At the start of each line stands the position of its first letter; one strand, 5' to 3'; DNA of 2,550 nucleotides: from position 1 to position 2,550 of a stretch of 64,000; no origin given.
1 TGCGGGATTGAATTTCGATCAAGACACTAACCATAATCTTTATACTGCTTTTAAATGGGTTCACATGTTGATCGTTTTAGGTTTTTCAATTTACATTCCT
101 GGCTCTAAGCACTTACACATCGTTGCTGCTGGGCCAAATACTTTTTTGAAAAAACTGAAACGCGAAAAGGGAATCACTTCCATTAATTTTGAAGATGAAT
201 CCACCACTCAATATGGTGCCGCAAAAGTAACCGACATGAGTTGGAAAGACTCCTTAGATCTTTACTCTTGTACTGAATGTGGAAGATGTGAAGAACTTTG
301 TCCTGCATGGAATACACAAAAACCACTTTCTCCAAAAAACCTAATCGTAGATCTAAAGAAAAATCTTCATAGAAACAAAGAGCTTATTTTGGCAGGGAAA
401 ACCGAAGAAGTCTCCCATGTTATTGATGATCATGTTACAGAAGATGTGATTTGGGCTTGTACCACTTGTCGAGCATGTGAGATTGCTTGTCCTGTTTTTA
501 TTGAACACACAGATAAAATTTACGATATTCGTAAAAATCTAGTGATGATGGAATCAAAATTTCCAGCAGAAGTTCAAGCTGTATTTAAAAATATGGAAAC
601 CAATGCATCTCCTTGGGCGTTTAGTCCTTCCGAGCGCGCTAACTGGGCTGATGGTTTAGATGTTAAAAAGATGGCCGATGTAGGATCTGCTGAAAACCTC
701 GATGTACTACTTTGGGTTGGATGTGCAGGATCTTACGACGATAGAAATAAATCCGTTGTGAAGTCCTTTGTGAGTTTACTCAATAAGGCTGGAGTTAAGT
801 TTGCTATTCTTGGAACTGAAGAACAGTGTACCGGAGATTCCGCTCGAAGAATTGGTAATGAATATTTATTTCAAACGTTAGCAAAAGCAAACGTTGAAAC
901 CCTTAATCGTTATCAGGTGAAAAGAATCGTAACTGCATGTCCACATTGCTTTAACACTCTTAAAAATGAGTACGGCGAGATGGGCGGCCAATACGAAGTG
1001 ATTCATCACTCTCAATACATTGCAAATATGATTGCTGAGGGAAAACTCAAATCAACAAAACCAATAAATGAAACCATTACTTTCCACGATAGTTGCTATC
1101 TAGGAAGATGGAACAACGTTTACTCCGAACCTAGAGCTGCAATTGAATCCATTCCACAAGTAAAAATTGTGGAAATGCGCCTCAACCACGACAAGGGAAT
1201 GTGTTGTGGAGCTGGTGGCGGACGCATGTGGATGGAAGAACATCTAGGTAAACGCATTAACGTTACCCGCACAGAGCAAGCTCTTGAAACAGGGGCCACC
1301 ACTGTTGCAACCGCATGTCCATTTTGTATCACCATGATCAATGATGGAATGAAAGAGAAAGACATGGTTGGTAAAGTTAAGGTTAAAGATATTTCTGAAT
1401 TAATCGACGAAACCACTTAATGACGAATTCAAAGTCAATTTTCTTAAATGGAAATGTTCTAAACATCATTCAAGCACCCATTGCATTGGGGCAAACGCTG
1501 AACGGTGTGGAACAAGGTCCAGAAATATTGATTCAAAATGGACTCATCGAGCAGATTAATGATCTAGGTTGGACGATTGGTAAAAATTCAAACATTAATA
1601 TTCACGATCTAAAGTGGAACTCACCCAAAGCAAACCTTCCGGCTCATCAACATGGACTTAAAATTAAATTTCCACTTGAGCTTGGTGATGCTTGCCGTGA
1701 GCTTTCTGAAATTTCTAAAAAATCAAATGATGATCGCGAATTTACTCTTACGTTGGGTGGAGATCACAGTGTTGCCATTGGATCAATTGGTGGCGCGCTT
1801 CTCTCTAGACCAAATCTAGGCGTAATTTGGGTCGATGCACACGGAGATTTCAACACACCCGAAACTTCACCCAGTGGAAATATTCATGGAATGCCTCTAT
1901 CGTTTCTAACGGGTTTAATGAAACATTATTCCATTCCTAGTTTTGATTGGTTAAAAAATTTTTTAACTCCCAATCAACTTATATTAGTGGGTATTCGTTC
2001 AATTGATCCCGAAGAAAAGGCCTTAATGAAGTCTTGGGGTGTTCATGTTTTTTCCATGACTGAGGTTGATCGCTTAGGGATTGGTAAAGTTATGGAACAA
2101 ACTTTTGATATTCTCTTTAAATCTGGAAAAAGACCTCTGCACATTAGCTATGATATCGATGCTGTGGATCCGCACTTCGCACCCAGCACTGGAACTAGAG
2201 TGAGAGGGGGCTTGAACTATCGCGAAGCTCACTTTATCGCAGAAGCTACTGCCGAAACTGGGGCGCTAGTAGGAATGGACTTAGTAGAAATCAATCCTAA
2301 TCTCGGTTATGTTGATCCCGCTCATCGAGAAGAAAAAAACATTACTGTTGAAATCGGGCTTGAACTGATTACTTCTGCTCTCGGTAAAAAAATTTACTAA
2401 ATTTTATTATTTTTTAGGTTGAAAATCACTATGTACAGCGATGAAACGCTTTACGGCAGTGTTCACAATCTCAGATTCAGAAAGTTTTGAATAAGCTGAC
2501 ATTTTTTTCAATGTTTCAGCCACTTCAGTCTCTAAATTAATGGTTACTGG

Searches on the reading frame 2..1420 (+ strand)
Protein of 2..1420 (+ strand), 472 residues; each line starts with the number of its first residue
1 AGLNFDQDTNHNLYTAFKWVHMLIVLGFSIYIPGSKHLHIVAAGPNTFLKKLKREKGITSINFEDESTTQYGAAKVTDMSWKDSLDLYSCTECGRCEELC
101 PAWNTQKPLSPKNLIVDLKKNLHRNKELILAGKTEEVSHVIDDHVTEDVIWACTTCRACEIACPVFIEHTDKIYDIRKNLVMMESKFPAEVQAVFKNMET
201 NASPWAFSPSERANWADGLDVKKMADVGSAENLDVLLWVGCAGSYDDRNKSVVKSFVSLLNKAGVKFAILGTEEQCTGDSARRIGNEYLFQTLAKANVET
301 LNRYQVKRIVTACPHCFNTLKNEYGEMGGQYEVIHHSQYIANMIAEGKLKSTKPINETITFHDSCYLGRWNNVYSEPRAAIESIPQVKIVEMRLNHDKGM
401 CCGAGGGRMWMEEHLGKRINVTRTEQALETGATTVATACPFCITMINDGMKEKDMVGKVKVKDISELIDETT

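Call 64: search_protein_families(library=pfam, proteins=[window:2-1420:+], max_evalue=0.00001)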
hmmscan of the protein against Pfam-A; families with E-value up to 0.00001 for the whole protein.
window:2-1420:+ (472 aa): 4 families
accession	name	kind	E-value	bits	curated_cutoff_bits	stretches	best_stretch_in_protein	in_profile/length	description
PF02754.22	CCG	-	9.8e-36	122.2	20.6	2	359-446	1-84/85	Cysteine-rich domain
PF13187.11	Fer4_9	-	7.1e-10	39.2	27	1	90-164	2-48/52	4Fe-4S dicluster domain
PF13183.11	Fer4_8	-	1.1e-09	39.2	27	1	87-166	2-67/68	4Fe-4S dicluster domain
PF13237.11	Fer4_10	-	2.5e-07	31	25.5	1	85-164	4-53/53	4Fe-4S dicluster domain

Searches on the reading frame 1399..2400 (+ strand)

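Call 64: search_protein_families(library=pfam, proteins=[window:1399-2400:+], max_evalue=0.00001)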
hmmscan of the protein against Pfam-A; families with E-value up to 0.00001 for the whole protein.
window:1399-2400:+ (333 aa): 1 family
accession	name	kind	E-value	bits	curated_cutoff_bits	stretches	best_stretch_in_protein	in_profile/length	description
PF00491.26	Arginase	-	8.3e-63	212.9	22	1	23-327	5-277/280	Arginase family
